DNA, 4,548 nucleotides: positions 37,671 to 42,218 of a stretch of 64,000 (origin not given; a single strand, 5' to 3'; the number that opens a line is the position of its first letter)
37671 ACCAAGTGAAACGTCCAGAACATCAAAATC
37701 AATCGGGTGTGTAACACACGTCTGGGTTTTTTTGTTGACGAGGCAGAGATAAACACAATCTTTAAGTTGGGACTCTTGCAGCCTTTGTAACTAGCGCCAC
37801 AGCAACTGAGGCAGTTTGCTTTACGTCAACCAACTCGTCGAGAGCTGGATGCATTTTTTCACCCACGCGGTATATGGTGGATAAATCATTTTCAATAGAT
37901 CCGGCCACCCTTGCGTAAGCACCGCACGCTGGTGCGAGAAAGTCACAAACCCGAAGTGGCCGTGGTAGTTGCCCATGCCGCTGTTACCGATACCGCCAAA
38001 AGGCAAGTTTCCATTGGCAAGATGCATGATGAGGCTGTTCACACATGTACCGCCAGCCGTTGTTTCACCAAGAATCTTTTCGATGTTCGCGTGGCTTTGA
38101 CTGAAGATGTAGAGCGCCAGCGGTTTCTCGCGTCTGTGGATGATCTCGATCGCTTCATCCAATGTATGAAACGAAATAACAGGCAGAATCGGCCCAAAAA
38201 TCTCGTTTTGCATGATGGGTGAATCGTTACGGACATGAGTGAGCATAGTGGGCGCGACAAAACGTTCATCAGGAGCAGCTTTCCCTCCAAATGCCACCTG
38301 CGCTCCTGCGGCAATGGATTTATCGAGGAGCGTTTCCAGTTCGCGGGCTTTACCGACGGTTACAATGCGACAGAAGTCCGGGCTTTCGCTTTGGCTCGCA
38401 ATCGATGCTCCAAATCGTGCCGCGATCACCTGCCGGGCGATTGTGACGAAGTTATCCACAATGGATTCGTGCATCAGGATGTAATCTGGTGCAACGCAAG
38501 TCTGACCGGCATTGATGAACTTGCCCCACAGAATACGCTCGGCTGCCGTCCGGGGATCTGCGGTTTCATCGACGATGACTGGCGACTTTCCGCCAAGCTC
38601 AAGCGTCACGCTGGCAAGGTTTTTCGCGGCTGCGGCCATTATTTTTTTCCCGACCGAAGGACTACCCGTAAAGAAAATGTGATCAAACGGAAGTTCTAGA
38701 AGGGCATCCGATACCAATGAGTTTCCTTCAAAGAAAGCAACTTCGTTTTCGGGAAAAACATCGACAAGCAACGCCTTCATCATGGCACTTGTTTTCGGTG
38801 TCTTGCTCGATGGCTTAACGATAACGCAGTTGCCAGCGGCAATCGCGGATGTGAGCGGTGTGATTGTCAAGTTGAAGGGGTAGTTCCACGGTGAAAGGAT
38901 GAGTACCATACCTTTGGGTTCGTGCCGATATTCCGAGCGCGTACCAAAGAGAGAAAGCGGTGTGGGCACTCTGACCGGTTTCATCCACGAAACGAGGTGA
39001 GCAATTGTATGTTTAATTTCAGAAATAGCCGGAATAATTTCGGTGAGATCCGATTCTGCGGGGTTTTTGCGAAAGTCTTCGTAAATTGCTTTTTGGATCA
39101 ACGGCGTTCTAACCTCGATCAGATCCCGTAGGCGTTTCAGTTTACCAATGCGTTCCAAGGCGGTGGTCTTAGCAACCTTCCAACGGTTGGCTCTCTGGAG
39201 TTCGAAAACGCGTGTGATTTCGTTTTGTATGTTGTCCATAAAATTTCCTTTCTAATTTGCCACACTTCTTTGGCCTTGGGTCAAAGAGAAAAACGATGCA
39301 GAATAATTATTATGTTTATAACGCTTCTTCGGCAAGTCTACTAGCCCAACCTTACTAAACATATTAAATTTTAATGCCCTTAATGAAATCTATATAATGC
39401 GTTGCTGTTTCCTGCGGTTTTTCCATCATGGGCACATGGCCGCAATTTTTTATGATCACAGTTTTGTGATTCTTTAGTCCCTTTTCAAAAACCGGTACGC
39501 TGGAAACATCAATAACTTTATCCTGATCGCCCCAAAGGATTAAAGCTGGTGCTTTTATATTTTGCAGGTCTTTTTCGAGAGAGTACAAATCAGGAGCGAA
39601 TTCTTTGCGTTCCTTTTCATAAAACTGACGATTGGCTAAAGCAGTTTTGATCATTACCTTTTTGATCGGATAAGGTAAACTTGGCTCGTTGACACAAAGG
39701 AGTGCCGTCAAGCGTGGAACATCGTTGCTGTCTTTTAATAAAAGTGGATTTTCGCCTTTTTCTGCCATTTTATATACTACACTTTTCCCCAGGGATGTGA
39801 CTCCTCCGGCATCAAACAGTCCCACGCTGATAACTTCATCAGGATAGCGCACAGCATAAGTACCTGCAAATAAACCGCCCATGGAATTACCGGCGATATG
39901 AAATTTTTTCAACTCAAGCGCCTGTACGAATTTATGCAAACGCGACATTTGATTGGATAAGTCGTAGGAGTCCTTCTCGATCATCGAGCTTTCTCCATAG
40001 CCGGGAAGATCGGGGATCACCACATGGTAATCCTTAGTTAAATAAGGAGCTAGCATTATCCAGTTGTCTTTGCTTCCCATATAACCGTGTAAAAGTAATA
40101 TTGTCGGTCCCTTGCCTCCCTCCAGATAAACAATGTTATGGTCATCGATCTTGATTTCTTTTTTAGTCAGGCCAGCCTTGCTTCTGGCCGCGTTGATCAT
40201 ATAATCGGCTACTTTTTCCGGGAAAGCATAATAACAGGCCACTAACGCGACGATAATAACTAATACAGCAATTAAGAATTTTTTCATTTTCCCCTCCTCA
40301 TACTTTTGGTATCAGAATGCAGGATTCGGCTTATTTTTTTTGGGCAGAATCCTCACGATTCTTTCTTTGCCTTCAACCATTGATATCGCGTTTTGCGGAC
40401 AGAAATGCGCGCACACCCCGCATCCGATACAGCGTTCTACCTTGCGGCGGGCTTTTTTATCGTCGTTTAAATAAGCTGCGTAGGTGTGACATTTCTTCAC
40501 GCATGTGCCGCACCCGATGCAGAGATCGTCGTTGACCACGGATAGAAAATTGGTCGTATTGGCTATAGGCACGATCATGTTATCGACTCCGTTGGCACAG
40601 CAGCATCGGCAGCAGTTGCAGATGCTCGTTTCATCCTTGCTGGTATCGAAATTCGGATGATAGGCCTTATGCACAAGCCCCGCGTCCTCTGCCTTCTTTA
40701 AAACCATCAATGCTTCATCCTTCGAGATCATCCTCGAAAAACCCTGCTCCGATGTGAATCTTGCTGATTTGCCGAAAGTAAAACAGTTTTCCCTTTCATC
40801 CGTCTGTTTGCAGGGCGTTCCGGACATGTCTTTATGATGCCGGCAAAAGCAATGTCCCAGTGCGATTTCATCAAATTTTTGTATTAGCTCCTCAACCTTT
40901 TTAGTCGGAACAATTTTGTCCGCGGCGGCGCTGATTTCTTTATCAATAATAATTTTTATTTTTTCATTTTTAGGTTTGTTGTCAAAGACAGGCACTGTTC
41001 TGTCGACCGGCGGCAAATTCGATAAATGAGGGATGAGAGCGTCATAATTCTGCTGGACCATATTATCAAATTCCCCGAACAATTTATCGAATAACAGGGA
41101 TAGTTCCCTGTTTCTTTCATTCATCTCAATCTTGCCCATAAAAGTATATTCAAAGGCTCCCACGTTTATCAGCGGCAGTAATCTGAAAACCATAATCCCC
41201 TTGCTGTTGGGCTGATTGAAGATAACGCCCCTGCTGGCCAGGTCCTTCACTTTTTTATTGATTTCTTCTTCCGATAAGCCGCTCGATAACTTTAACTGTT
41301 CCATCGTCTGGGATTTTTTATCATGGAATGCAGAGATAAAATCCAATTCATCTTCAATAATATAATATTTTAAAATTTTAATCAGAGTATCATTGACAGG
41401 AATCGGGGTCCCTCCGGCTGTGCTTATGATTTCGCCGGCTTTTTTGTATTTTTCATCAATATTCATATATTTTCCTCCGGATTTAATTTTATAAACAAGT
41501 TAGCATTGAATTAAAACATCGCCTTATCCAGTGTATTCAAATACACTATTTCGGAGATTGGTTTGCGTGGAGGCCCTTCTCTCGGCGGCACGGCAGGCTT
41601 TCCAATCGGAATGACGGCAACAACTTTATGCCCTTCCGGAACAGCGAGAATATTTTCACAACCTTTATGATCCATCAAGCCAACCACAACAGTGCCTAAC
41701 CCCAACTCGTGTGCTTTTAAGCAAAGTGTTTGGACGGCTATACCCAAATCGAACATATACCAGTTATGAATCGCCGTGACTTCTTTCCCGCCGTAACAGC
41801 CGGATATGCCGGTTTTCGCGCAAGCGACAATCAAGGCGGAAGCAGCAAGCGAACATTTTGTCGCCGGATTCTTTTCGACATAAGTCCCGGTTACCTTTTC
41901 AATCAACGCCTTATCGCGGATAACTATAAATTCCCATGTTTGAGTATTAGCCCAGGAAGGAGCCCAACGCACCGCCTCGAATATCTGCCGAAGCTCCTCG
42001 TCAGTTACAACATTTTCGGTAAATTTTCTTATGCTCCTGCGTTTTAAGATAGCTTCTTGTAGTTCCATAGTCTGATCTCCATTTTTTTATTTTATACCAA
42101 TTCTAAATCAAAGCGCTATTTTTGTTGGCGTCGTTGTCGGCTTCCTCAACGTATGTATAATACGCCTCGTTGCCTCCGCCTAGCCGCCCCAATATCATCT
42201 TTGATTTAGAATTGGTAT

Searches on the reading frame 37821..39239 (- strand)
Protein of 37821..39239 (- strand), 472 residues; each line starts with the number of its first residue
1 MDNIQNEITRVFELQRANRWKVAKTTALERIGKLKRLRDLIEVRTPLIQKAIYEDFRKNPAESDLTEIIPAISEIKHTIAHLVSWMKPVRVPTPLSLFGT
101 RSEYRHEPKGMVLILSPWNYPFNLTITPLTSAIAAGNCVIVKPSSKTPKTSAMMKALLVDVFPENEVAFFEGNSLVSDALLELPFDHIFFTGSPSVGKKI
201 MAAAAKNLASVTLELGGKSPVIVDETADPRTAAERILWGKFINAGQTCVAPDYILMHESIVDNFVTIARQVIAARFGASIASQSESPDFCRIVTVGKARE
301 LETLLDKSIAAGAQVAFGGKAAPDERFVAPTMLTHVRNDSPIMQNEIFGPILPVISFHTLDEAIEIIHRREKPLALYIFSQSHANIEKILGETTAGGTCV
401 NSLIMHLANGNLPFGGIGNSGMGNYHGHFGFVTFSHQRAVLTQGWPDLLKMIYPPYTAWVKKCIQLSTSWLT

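Call 85: search_protein_families(library=pfam, proteins=[window:37821-39239:-], max_evalue=0.00001)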
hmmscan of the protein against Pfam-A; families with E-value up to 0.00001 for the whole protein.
window:37821-39239:- (472 aa): 1 family
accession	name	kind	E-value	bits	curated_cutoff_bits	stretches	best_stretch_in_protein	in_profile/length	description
PF00171.27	Aldedh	-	5.1e-90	302.7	23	1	19-439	42-460/461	Aldehyde dehydrogenase family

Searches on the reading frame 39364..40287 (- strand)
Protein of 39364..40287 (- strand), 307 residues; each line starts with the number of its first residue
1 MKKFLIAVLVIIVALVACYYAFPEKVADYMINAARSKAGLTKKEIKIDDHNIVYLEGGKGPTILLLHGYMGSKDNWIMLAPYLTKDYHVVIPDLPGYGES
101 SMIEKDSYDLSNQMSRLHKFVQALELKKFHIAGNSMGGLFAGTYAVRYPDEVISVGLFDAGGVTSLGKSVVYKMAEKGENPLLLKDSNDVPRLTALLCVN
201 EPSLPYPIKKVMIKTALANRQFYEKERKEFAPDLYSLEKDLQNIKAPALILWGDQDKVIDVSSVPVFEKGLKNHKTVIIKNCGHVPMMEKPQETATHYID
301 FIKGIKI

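Call 85: search_protein_families(library=pfam, proteins=[window:39364-40287:-], max_evalue=0.00001)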
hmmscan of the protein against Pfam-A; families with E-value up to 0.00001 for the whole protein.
window:39364-40287:- (307 aa): 3 families
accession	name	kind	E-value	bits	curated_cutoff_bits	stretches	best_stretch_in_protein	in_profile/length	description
PF00561.26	Abhydrolase_1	-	3.3e-32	112.5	25.8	2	61-155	1-97/245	alpha/beta hydrolase fold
PF12697.13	Abhydrolase_6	-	8.3e-20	72.8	26.3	1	63-295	1-215/217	Alpha/beta hydrolase family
PF12146.15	Hydrolase_4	-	3.7e-13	49.8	27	1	62-153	6-102/239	Serine aminopeptidase, S33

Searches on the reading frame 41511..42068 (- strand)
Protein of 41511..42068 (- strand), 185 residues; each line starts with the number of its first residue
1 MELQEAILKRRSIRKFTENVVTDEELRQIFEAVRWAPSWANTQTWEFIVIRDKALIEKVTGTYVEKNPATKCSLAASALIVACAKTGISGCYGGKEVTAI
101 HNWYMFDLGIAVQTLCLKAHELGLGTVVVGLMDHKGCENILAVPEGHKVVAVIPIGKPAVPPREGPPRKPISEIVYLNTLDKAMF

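Call 85: search_protein_families(library=pfam, proteins=[window:41511-42068:-], max_evalue=0.00001)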
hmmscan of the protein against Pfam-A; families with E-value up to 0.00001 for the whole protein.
window:41511-42068:- (185 aa): 2 families
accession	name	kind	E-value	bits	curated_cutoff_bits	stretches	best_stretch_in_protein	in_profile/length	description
PF00881.29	Nitroreductase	-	2.2e-28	100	23.5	2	7-59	1-53/167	Nitroreductase family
PF14512.11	TM1586_NiRdase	-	3.3e-13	50.2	27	0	108-178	84-152/215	Putative TM nitroreductase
